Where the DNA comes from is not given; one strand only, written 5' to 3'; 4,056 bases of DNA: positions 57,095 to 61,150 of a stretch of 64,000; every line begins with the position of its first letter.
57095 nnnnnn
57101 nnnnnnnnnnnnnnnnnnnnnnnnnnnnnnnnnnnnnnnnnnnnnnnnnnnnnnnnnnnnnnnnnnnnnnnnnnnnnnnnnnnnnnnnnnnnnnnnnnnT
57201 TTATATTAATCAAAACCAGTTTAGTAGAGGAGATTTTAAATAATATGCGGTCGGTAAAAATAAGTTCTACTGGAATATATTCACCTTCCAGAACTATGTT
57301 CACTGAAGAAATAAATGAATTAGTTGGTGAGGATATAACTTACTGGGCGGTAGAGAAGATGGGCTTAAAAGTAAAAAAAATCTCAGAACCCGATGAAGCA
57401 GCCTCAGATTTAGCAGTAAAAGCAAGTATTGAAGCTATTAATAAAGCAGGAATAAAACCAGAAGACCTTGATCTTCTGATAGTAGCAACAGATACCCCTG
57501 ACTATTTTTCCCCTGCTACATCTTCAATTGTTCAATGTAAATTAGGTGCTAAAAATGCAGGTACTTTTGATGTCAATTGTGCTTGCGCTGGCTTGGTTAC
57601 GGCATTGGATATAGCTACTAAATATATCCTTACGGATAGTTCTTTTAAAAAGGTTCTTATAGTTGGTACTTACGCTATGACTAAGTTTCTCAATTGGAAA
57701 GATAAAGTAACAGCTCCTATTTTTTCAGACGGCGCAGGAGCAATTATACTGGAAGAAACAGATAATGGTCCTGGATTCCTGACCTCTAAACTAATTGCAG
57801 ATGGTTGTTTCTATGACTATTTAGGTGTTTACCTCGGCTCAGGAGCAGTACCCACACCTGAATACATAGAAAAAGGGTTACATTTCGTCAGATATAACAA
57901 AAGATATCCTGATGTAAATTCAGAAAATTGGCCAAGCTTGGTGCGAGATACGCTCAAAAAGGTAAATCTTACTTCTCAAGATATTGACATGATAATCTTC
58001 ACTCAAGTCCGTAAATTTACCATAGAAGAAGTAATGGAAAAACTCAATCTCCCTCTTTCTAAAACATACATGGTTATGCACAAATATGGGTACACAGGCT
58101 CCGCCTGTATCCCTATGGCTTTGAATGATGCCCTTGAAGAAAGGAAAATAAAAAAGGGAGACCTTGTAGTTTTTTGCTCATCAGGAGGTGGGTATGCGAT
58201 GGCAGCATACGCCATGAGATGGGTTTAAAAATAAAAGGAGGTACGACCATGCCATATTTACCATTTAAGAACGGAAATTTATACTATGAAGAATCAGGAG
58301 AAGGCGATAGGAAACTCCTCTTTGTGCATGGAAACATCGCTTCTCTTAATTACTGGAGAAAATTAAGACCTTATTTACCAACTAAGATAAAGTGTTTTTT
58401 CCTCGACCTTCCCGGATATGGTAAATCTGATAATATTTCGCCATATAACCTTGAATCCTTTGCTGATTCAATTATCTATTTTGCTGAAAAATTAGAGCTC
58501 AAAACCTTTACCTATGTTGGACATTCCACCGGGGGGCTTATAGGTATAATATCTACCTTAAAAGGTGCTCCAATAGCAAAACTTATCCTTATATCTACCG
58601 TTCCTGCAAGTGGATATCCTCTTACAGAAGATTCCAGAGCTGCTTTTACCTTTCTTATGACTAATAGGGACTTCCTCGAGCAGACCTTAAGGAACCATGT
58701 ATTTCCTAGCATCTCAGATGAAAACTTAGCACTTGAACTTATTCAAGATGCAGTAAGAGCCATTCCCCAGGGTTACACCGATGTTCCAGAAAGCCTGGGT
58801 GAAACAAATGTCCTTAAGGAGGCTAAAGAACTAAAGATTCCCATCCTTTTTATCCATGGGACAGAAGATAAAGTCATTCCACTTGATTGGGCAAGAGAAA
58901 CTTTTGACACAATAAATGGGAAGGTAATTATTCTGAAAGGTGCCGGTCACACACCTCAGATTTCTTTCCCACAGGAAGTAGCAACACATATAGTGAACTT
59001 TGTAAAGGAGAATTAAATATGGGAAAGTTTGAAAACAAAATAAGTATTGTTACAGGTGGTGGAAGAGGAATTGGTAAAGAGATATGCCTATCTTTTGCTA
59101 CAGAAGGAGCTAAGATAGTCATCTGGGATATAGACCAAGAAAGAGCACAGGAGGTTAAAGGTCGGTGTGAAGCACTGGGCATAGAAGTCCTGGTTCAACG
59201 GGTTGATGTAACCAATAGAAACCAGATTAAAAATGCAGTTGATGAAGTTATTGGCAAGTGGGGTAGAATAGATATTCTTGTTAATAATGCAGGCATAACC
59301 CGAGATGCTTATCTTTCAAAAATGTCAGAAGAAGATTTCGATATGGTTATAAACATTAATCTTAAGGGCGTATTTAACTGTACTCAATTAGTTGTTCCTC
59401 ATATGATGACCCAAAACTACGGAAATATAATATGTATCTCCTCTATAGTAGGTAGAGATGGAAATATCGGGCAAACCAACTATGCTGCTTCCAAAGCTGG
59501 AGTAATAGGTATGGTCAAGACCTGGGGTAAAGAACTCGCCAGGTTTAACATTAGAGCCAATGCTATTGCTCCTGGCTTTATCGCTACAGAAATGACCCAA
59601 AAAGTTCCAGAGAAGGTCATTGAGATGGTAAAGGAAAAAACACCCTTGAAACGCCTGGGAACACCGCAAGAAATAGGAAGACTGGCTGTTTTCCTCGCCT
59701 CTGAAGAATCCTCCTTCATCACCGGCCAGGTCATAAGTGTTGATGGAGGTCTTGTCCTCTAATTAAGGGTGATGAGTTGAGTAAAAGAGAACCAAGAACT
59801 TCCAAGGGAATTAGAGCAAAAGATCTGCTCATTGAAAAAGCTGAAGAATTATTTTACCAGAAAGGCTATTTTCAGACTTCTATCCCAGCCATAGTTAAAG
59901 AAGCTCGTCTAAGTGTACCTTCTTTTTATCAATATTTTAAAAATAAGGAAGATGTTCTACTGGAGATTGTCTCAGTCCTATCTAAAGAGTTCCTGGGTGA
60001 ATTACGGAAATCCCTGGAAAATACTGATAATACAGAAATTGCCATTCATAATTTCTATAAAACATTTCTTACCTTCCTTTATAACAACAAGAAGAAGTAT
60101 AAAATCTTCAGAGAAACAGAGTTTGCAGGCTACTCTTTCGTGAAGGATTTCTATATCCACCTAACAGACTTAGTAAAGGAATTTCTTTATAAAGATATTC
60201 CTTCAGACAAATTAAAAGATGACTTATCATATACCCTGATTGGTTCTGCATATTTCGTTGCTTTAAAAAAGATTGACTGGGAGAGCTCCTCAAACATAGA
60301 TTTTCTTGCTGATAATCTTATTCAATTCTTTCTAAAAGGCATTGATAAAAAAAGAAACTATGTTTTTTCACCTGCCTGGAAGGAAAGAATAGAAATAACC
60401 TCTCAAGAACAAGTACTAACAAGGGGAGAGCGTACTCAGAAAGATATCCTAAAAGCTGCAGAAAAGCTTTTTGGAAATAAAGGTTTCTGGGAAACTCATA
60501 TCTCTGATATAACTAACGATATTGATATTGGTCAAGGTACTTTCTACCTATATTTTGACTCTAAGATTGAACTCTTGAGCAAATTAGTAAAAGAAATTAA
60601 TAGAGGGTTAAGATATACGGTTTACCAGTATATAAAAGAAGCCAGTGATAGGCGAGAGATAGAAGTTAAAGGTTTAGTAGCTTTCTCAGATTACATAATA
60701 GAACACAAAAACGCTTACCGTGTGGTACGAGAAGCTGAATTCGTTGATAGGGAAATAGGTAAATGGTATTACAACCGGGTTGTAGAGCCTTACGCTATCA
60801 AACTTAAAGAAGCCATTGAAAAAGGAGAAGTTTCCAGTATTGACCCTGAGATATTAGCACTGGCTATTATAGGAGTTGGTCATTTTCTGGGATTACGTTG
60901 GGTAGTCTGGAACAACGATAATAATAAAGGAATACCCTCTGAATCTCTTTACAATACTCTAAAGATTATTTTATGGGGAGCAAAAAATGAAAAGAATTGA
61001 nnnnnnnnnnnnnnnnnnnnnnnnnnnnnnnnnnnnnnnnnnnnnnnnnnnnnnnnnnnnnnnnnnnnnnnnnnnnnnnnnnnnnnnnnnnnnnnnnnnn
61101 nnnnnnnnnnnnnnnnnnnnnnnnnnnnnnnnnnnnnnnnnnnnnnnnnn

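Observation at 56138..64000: Unrecognised operon: two tandem FabH-like paralogs, alpha/beta-hydrolase, SDR, double TetR, CoA-transferase and a dedicated ABC importer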

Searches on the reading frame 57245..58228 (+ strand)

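Call 3: search_protein_families(library=pfam, proteins=[window:57245-58228:+])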
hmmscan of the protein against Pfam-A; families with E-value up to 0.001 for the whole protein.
window:57245-58228:+ (327 aa): 3 families
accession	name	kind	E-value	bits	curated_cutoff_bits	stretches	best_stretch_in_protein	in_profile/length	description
PF08541.16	ACP_syn_III_C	-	1.8e-26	92.5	26.6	1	237-326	1-90/90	3-Oxoacyl-[acyl-carrier-protein (ACP)] synthase III C terminal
PF08545.16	ACP_syn_III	-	3.7e-23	81.6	24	1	108-187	1-80/80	3-Oxoacyl-[acyl-carrier-protein (ACP)] synthase III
PF00108.29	Thiolase_N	-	0.00014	21.8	26.4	0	48-147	18-117/260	Thiolase, N-terminal domain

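Call 4: search_protein_families(library=ncbifam, proteins=[window:57245-58228:+])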
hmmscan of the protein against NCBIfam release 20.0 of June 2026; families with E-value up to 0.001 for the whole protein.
window:57245-58228:+ (327 aa): 19 families
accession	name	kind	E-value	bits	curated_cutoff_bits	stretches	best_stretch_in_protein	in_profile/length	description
NF006829.0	PRK09352.1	subfamily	1.3e-70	238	249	1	2-326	3-321/322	beta-ketoacyl-ACP synthase 3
TIGR00747.1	fabH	subfamily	2.6e-65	220.6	292.1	1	3-326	2-322/322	beta-ketoacyl-ACP synthase III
NF005308.0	PRK06840.1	equivalog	4.8e-56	190.2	315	1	3-326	4-335/339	3-oxoacyl-ACP synthase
NF004623.0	PRK05963.1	equivalog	2.6e-49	168.3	437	1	2-325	4-327/328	beta-ketoacyl-ACP synthase III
NF005541.0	PRK07204.1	equivalog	2.3e-46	158.7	402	1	1-320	2-323/329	beta-ketoacyl-ACP synthase III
NF009519.0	PRK12880.1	equivalog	8e-30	104.3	436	1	21-311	26-326/353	beta-ketoacyl-ACP synthase III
NF006720.0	PRK09258.1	equivalog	3.8e-27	95.5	285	2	40-141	48-149/338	3-oxoacyl-ACP synthase III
NF005703.0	PRK07515.1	equivalog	6.5e-26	91.1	304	2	53-175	96-216/373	beta-ketoacyl-ACP synthase III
NF003274.0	PRK04262.1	equivalog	2.3e-21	76.2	244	2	3-144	2-142/347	hydroxymethylglutaryl-CoA synthase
NF005293.2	PRK06816.1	subfamily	4.9e-13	48.9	450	2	53-137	62-145/378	StlD/DarB family beta-ketosynthase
NF053539.1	resorcinol_DarB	exception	1.3e-11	44.3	550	1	233-315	277-364/377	dialkylresorcinol biosynthesis protein DarB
TIGR00748.1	HMG_CoA_syn_Arc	equivalog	7.5e-10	38.6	353.35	1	5-322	3-303/345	hydroxymethylglutaryl-CoA synthase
TIGR01835.1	HMG-CoA-S_prok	equivalog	7.2e-08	31.6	360.35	1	39-142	35-136/382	hydroxymethylglutaryl-CoA synthase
NF042429.2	DHPHCoAsyn_DpgA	equivalog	3.5e-07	29.5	425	1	51-326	68-350/350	3,5-dihydroxyphenylacetyl-CoA synthase DpgA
NF004720.0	PRK06064.1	subfamily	3.5e-07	29.3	420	1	43-148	11-118/389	thiolase domain-containing protein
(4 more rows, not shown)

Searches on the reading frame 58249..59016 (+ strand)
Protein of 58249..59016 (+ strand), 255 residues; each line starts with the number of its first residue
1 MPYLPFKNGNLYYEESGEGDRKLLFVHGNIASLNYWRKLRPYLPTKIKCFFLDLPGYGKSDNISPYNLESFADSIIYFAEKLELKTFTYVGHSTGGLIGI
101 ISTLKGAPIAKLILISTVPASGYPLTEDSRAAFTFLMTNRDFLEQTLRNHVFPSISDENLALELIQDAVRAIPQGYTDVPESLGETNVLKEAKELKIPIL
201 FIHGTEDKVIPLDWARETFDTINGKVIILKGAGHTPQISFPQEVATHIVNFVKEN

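Call 3: search_protein_families(library=pfam, proteins=[window:58249-59016:+])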
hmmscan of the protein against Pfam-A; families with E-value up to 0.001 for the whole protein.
window:58249-59016:+ (255 aa): 5 families
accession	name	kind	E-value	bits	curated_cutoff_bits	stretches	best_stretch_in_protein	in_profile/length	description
PF00561.26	Abhydrolase_1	-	2.2e-23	83.6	25.8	1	23-239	3-243/245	alpha/beta hydrolase fold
PF12697.13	Abhydrolase_6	-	5.5e-17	63.6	26.3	1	23-245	1-215/217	Alpha/beta hydrolase family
PF12146.15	Hydrolase_4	-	5.6e-11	42.6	27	1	21-234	5-232/239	Serine aminopeptidase, S33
PF08386.16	Abhydrolase_4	-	1.1e-05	25.9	21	1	190-238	28-77/103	TAP-like protein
PF00975.26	Thioesterase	-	0.00075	20.2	26.4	1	22-116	2-101/226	Thioesterase domain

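Call 4: search_protein_families(library=ncbifam, proteins=[window:58249-59016:+])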
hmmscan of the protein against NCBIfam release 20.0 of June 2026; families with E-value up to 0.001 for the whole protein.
window:58249-59016:+ (255 aa): 28 families (the best 25 are shown)
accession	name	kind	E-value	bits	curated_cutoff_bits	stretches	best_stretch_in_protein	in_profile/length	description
NF050089.1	i_nPHAscl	equivalog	2.9e-33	115.2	300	2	9-132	7-132/288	intracellular short-chain-length polyhydroxyalkanoate depolymerase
NF051488.1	bifunc_PcaDC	exception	4.9e-26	91.8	390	1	22-254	14-252/375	bifunctional 3-oxoadipate enol-lactonase/4-carboxymuconolactone decarboxylase PcaDC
NF011457.0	PRK14875.1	equivalog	1.5e-24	86.7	307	2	9-117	120-231/372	acetoin dehydrogenase dihydrolipoyllysine-residue acetyltransferase subunit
TIGR02427.1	protocat_pcaD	equivalog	5.4e-24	84.9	255.85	1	11-252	2-250/251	3-oxoadipate enol-lactonase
TIGR01738.1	bioH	equivalog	5.3e-18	65.5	206.95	1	17-252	1-245/245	pimeloyl-ACP methyl ester esterase BioH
TIGR03695.1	menH_SHCHC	equivalog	2.5e-15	56.6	208.55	1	21-252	3-251/252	2-succinyl-6-hydroxy-2,4-cyclohexadiene-1-carboxylate synthase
NF002938.0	PRK03592.1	equivalog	1.3e-14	54.2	241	1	3-100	14-111/298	haloalkane dehalogenase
NF051487.1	bifunc_PcaCD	exception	2.7e-12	46.5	430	1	20-253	172-412/413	bifunctional 4-carboxymuconolactone decarboxylase/3-oxoadipate enol-lactonase PcaCD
NF052610.1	macro_16_ester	equivalog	5.2e-12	45.7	420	1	184-235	211-263/281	alpha/beta fold macrolide esterase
TIGR03056.1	bchO_mg_che_rel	equivalog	6.9e-12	45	172.55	1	21-100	29-110/278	alpha/beta fold hydrolase BchO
NF041759.1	mac_hydro_EstT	equivalog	1.4e-11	44.2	450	2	189-252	213-277/278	macrolide hydrolase EstT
NF008340.0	PRK11126.1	equivalog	7e-11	41.8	261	1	18-107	12-100/255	2-succinyl-6-hydroxy-2,4-cyclohexadiene-1-carboxylate synthase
NF045632.1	hydroxlase_HsaD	equivalog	8.2e-11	41.4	400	1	9-253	22-289/290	4,5:9,10-diseco-3-hydroxy-5,9,17-trioxoandrosta-1(10),2-diene-4-oate hydrolase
TIGR01250.1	pro_imino_pep_2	subfamily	1.1e-10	41.6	167.65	1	4-118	7-129/288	proline iminopeptidase-family hydrolase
NF007674.0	PRK10349.1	equivalog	1.9e-09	37.5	449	1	10-100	3-89/256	pimeloyl-ACP methyl ester esterase BioH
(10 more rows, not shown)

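Call 54: search_solved_structures(query=window:58249-59016:+, max_evalue=1e-8)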
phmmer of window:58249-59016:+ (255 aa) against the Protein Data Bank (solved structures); distinct sequences matched with E-value up to 1e-8: 55.
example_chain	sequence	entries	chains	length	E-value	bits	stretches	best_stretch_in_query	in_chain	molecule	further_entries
8ynv_A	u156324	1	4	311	7.3e-17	64.9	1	3-127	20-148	poly(3-hydroxybutyrate) depolymerase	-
10xn_A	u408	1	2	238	9.4e-17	64.5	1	9-117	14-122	Triacylglycerol lipase related protein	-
7dq9_A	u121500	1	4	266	1.5e-16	63.8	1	13-253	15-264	Predicted hydrolases or acyltransferases (Alpha/beta hydrolase superfamily)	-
8ynw_A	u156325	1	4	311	1.9e-16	63.5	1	3-127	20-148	Poly(3-hydroxybutyrate) depolymerase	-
3fob_A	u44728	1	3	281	1.2e-14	57.6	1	11-253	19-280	Bromoperoxidase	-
3t4u_A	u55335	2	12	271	3.7e-14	56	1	10-253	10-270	Arylesterase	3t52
1va4_A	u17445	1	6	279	6.1e-14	55.3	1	10-253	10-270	Arylesterase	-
3ia2_A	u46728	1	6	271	7.1e-14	55.1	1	10-253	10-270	Arylesterase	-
8pi1_A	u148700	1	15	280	1.4e-13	54.2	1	10-253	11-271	Arylesterase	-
3hea_A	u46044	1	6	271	3.5e-13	52.8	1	10-253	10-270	Arylesterase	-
3hi4_A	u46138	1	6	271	3.5e-13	52.8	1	10-253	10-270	Arylesterase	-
4g5x_A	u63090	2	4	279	8.5e-13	51.5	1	9-254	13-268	Alpha/beta hydrolase fold protein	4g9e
1a88_A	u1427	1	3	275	1.4e-12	50.9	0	9-120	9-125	CHLOROPEROXIDASE L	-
4g8c_A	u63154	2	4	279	2.2e-12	50.2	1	9-254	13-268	Alpha/beta hydrolase fold protein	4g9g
4g8b_A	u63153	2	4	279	3.1e-12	49.7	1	9-254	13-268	Alpha/beta hydrolase fold protein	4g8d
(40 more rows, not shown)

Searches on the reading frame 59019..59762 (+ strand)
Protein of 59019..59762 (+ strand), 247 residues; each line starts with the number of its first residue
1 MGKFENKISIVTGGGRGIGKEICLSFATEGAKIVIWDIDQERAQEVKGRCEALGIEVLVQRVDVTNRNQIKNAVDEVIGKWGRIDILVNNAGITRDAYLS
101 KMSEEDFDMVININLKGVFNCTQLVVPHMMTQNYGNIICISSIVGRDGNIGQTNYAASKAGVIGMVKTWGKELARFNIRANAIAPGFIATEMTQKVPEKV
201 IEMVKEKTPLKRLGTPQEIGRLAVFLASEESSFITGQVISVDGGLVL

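Call 3: search_protein_families(library=pfam, proteins=[window:59019-59762:+])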
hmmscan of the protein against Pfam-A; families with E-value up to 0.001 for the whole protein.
window:59019-59762:+ (247 aa): 4 families
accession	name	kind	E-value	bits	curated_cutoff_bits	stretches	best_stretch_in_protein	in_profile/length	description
PF13561.12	adh_short_C2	-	1.2e-72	244.8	27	1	16-245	6-235/236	Enoyl-(Acyl carrier protein) reductase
PF00106.31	adh_short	-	1.2e-65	221.1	26.6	1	7-199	1-193/195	short chain dehydrogenase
PF08659.16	KR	-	1.3e-19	71.2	22.6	1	10-162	4-156/180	KR domain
PF01073.25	3Beta_HSD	-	0.00016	21.3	22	1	10-120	1-98/280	3-beta hydroxysteroid dehydrogenase/isomerase family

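Call 4: search_protein_families(library=ncbifam, proteins=[window:59019-59762:+])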
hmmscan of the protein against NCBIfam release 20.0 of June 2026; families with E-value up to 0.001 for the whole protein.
window:59019-59762:+ (247 aa): 236 families (the best 25 are shown)
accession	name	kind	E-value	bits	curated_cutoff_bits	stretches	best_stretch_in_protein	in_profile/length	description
TIGR01830.1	3oxo_ACP_reduc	equivalog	9.1e-93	310.4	297.75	1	10-246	2-239/239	3-oxoacyl-[acyl-carrier-protein] reductase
NF004198.0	PRK05653.1-3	equivalog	6.1e-91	304.3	296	1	4-246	5-247/248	3-oxoacyl-ACP reductase FabG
NF004197.0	PRK05653.1-1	equivalog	2.9e-80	269.5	332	1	4-246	5-247/249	3-oxoacyl-ACP reductase FabG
NF009466.0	PRK12826.1-2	subfamily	8.3e-79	264.5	222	1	6-245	3-244/248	3-oxoacyl-ACP reductase FabG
TIGR01829.1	AcAcCoA_reduct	subfamily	4.2e-78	262.3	302.1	1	7-246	1-241/242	acetoacetyl-CoA reductase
NF009464.0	PRK12824.1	subfamily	2.5e-76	256.6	269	1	6-246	2-243/245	3-oxoacyl-ACP reductase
NF004199.0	PRK05653.1-4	equivalog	3e-73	246.4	301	1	3-246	2-246/247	3-oxoacyl-ACP reductase FabG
NF006072.0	PRK08217.1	subfamily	7.8e-72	242.1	298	1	4-246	3-252/253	3-ketoacyl-(acyl-carrier-protein) reductase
NF005559.1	PRK07231.1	subfamily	8.1e-71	238.4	215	1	4-246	2-248/249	glucose 1-dehydrogenase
NF009468.0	PRK12826.1-4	equivalog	7.3e-68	229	318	1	3-247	4-249/256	SDR family oxidoreductase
NF009546.0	PRK12935.1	equivalog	1.2e-67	228.1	418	1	1-246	1-246/247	acetoacetyl-CoA reductase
NF004200.0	PRK05653.1-5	equivalog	6.1e-67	225.7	273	1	8-246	4-242/242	3-oxoacyl-ACP reductase FabG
NF053542.1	FlxB_rubin_SDR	equivalog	1.1e-66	225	340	1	7-245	1-239/239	flexirubin biosynthesis SDR family reductase FlxB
NF004791.0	PRK06138.1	equivalog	4.9e-66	222.6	312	1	4-246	3-250/252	SDR family oxidoreductase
NF052558.1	MBtsdlDhBudC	equivalog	6.1e-66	222.5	270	1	4-245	1-241/250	meso-2,3-butanediol dehydrogenase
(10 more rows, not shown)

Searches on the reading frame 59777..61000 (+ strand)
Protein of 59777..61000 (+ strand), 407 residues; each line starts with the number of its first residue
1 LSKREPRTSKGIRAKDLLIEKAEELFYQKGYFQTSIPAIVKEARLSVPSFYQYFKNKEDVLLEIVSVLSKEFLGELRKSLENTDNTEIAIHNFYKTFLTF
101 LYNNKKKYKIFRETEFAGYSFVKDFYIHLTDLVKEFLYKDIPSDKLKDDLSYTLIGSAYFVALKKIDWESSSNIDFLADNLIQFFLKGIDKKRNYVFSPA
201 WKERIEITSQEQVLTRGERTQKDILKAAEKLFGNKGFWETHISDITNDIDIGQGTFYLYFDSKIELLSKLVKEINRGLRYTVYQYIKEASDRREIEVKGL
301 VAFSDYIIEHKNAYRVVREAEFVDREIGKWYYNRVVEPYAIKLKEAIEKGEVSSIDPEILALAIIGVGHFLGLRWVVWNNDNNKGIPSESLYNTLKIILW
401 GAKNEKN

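Call 3: search_protein_families(library=pfam, proteins=[window:59777-61000:+])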
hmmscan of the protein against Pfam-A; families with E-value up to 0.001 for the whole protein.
window:59777-61000:+ (407 aa): 1 family
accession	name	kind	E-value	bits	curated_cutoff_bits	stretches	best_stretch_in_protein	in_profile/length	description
PF00440.29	TetR_N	-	4.3e-27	94.1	24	2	18-64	1-47/47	Bacterial regulatory proteins, tetR family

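Call 4: search_protein_families(library=ncbifam, proteins=[window:59777-61000:+])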
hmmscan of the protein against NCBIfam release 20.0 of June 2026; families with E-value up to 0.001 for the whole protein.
window:59777-61000:+ (407 aa): 21 families
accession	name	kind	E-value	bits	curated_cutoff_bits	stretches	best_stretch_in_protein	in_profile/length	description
NF053731.1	TransRegFasRMycb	equivalog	1.1e-22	80.8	330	2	3-122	2-120/199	HTH-type transcriptional activator FasR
NF041196.1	ScbR_bind_reg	equivalog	1.6e-21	77.3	150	2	216-384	3-172/191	ScbR family autoregulator-binding transcription factor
NF053878.1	FATransRegFadRBac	equivalog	4.7e-19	68.9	200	2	18-106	8-96/190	fatty acid metabolism transcriptional regulator FadR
NF050111.1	TransRegSACE7040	equivalog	3.9e-18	66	250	2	17-105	5-93/186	SACE_7040 family transcriptional regulator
NF051457.1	acryl_TF_AcuR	equivalog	2.1e-15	56.5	247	2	12-91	16-96/204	acrylate utilization transcriptional regulator AcuR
NF051852.1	efflux_TF_MtrR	exception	8.9e-15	55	280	2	12-111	9-109/205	multidrug efflux system transcriptional repressor MtrR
NF037937.1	septum_RefZ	equivalog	3.7e-14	53.1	180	2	15-106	1-94/195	forespore capture DNA-binding protein RefZ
TIGR02366.1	DHAK_reg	equivalog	1.3e-13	51.3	129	2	220-272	4-56/176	dihydroxyacetone kinase transcriptional activator DhaS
NF053516.1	TranRepPrsAVib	equivalog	4.3e-13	49.5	300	2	218-297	5-84/208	TetR family transcriptional repressor PsrA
TIGR03384.1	betaine_BetI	equivalog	2.1e-12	47.1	201.3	2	221-294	10-83/189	choline-binding transcriptional repressor BetI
TIGR03968.1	mycofact_TetR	equivalog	6.2e-12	45.5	224.9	2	218-267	8-57/190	mycofactocin system transcriptional regulator MftR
NF007949.0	PRK10668.1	equivalog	7.9e-12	45.1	271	2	217-277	9-69/216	multidrug efflux transporter transcriptional repressor AcrR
NF001978.0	PRK00767.1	equivalog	1.2e-10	41.5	118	1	221-301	11-91/197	transcriptional regulator BetI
NF058643.1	TranRegCurRPseudo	equivalog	1.2e-08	34.8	300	0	17-87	11-81/193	TetR family transcriptional repressor CurR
NF008402.0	PRK11202.1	equivalog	1.5e-08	34.6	151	0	13-112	11-112/211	HTH-type transcriptional repressor FabR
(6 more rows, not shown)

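Call 55: search_solved_structures(query=window:59777-61000:+, max_evalue=0.000001)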
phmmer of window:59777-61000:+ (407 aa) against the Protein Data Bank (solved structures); distinct sequences matched with E-value up to 0.000001: 8.
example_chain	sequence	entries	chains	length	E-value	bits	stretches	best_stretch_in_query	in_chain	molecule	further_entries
6el2_A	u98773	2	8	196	1.1e-34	123.5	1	216-381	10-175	Transcriptional regulator TetR family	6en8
3lwj_A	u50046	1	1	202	7.7e-11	44.9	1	218-379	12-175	Putative TetR-family transcriptional regulator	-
2eh3_A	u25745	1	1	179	2.2e-10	43.5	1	14-158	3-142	Transcriptional regulator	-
3dcf_A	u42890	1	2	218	2.4e-08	36.8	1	11-74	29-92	transcriptional regulator of the TetR/AcrR family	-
3mvp_A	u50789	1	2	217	1.6e-07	34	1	4-104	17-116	TetR/AcrR transcriptional regulator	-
3f1b_A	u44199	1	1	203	2.6e-07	33.4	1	215-371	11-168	TetR-like transcriptional regulator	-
2hyt_A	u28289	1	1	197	6.6e-07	32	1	217-385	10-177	TetR-family transcriptional regulator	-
3vpr_A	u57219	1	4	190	9.3e-07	31.5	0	14-101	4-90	Transcriptional regulator, TetR family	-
